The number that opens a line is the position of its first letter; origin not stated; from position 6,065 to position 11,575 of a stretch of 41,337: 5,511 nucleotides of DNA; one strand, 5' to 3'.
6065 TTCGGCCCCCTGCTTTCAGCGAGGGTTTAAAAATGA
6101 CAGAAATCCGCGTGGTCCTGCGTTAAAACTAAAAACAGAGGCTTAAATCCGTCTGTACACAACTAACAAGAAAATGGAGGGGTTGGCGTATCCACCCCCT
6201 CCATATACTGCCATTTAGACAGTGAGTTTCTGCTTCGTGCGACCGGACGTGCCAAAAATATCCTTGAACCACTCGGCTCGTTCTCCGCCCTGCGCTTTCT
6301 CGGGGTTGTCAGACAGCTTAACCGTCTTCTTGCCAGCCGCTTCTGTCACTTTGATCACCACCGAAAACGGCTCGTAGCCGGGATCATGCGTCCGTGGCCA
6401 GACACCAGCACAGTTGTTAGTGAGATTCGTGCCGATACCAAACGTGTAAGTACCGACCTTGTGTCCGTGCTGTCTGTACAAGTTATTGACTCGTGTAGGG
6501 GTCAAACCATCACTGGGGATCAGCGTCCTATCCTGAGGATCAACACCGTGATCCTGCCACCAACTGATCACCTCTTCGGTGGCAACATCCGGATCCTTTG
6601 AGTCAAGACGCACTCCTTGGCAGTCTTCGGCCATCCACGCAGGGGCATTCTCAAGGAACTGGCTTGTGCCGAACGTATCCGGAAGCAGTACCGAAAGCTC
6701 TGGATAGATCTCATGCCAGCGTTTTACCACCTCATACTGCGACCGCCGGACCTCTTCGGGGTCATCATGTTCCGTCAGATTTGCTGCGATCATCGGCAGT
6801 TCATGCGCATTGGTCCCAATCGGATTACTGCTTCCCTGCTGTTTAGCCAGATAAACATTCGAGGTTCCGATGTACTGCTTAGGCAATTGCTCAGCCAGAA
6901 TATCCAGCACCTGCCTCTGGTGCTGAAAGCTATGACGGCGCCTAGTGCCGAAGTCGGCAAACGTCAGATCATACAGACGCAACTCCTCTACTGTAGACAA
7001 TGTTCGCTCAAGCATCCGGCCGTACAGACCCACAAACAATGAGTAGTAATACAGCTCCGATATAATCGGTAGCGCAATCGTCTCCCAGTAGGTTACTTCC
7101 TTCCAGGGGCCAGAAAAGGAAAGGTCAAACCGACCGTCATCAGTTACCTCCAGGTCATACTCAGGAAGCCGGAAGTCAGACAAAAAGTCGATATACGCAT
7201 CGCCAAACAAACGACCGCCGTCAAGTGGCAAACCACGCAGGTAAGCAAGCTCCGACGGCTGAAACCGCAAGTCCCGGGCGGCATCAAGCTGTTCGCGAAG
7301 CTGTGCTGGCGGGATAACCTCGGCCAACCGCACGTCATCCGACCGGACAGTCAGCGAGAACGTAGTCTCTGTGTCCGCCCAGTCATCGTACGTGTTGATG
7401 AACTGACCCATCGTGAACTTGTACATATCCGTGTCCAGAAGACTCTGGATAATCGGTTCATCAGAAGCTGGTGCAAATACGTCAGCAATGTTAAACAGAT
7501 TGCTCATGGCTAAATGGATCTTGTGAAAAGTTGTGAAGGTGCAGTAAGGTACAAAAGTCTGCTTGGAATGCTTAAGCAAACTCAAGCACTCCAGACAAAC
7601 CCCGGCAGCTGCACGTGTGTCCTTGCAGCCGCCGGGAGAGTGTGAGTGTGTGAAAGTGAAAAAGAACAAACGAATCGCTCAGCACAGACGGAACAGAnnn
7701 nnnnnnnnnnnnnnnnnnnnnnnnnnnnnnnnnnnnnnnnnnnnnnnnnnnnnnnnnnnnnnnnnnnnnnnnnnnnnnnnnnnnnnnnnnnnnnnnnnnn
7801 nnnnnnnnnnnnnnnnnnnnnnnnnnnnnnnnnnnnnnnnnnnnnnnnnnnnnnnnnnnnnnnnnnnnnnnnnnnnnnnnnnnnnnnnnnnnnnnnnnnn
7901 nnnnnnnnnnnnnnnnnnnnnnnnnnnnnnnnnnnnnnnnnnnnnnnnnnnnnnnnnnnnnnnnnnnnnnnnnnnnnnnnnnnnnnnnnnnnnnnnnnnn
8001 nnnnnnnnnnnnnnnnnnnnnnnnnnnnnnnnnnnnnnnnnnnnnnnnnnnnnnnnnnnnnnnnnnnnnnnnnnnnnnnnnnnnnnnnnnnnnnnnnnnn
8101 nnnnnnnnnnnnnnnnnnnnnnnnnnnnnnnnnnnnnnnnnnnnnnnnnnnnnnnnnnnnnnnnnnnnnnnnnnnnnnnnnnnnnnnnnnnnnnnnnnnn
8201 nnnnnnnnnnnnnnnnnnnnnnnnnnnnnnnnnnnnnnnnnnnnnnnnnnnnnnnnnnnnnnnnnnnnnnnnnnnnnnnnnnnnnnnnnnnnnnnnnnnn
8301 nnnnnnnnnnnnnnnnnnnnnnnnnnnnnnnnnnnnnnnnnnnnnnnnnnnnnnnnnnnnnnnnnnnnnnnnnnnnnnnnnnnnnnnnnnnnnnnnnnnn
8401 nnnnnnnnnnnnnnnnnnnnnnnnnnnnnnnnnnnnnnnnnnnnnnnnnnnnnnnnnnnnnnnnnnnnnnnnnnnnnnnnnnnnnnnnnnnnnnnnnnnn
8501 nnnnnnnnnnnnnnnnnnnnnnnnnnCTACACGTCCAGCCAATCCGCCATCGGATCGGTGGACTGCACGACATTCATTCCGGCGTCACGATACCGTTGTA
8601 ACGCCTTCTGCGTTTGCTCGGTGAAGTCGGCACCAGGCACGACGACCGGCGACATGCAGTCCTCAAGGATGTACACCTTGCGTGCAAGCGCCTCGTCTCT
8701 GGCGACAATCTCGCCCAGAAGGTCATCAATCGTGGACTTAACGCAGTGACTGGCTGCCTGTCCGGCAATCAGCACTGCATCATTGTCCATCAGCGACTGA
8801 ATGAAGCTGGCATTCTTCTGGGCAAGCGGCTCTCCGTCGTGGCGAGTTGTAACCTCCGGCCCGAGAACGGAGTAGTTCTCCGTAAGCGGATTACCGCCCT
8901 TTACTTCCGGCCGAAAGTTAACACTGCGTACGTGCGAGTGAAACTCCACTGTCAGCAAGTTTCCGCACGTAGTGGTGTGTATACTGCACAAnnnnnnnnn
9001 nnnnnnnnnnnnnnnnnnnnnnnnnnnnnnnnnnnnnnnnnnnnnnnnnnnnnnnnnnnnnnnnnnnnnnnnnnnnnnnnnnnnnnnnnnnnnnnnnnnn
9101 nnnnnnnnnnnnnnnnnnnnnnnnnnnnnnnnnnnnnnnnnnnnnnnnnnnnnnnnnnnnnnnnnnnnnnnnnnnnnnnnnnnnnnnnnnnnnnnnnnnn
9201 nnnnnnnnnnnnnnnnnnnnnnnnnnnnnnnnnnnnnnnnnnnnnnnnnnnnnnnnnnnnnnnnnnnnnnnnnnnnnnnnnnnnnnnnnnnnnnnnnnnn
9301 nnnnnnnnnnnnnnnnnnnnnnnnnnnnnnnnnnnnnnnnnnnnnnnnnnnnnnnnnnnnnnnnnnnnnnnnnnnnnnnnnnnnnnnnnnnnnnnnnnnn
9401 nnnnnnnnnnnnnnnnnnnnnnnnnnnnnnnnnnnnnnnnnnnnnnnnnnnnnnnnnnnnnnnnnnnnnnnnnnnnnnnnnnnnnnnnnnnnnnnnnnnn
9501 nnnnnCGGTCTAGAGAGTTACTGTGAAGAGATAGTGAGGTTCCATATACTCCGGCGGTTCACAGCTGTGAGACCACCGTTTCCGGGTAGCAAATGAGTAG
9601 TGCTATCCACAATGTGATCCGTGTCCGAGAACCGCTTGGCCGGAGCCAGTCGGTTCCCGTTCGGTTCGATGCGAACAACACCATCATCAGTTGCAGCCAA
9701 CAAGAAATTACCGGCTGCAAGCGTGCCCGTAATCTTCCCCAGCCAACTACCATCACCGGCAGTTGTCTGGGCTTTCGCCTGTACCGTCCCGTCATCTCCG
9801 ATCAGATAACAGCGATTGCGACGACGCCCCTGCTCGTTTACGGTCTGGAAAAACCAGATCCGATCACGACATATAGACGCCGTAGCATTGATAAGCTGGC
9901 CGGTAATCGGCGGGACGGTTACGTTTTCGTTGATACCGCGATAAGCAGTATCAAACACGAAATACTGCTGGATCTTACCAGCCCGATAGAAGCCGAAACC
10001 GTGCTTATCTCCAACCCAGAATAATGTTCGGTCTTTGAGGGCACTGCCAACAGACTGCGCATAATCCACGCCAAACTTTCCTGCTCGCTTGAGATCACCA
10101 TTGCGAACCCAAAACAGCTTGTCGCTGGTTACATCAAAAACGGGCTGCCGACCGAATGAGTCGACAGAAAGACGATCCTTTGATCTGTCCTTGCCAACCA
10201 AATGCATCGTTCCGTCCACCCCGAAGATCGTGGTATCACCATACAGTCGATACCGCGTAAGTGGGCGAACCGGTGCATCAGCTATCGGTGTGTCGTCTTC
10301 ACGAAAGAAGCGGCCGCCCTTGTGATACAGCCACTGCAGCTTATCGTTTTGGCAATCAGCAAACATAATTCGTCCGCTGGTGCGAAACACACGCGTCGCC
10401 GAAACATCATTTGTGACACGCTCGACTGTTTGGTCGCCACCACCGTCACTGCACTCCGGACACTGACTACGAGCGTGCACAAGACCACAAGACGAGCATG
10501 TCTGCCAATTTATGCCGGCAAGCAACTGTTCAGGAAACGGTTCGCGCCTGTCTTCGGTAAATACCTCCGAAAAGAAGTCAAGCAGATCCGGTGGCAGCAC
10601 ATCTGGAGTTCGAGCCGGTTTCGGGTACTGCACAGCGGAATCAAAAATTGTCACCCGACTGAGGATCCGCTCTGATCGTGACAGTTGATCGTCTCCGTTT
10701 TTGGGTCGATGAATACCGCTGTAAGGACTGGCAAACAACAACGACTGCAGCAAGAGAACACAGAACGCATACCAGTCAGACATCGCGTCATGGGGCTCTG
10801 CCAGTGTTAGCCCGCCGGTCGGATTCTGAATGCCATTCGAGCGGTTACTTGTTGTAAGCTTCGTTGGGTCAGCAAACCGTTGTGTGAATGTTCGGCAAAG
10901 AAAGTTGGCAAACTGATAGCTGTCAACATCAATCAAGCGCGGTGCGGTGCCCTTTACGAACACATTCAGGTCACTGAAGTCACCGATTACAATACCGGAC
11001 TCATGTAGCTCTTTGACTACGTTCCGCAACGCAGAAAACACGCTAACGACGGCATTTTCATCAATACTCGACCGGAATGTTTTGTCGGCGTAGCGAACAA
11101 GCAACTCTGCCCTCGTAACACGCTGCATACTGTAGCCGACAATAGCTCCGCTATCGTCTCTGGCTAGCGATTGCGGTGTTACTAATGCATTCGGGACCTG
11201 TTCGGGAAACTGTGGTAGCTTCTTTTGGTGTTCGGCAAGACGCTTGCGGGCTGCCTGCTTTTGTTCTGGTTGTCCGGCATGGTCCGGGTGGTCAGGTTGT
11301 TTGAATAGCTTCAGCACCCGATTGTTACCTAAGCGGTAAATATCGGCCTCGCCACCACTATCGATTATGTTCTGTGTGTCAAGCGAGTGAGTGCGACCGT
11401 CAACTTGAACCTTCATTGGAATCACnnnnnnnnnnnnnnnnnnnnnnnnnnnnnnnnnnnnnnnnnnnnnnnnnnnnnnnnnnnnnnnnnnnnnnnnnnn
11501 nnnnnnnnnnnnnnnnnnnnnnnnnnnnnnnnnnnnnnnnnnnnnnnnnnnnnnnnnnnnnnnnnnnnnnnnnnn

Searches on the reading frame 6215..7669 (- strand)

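Call 5: search_protein_families(library=pfam, proteins=[window:6215-7669:-], max_evalue=0.01)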
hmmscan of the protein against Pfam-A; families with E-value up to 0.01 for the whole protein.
window:6215-7669:- (484 aa): 2 families
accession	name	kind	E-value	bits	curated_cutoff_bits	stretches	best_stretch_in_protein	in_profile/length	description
PF04095.22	NAPRTase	-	2.7e-38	132.5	20.8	1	236-464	2-225/239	Nicotinate phosphoribosyltransferase (NAPRTase) family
PF17767.7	NAPRTase_N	-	3.2e-21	76.4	32.6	1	78-204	1-125/125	Nicotinate phosphoribosyltransferase (NAPRTase) N-terminal domain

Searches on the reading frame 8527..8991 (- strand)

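Call 5: search_protein_families(library=pfam, proteins=[window:8527-8991:-], max_evalue=0.01)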
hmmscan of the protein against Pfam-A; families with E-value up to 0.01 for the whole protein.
window:8527-8991:- (154 aa): 1 family
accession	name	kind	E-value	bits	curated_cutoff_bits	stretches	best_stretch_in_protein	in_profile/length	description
PF00857.26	Isochorismatase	-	0.0034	17.9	27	0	70-113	113-148/175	Isochorismatase domain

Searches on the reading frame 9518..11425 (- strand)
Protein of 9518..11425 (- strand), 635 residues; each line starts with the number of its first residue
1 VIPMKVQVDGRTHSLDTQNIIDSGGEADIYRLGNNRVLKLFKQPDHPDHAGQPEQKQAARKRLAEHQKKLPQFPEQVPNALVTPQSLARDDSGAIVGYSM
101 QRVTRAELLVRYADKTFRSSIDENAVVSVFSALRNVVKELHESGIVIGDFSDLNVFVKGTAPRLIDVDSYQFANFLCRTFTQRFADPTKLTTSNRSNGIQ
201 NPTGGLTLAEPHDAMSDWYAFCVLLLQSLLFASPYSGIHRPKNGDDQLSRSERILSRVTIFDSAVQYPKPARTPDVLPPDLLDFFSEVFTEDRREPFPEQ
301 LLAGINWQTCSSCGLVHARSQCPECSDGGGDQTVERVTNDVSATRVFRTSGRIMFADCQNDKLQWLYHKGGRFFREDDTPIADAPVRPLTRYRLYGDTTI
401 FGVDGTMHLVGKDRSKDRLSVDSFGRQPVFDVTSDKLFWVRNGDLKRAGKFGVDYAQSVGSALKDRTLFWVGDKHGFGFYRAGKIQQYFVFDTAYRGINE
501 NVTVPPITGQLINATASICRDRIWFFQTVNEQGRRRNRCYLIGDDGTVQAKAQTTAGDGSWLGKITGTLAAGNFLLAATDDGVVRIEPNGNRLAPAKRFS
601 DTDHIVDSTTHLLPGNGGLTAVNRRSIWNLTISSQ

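Call 5: search_protein_families(library=pfam, proteins=[window:9518-11425:-], max_evalue=0.01)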
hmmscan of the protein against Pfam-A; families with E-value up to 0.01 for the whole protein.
window:9518-11425:- (635 aa): 1 family
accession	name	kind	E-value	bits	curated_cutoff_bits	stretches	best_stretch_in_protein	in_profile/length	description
PF00069.31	Pkinase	-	0.0079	16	31.7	0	117-293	91-248/263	Protein kinase domain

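Call 41: search_protein_families(library=padloc, proteins=[window:9518-11425:-], max_evalue=0.01)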
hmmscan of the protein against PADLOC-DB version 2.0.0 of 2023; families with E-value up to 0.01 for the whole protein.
window:9518-11425:- (635 aa): 3 families
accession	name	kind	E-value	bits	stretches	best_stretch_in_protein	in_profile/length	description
PDLC03921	MkoA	-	0.00028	16.7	1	115-170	582-635/1607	-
PDLC04041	PD-T4-6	-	0.0057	13.9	1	121-236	126-235/443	-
PDLC04056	PD-T4-6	-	0.0064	13.6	0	118-167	101-150/415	-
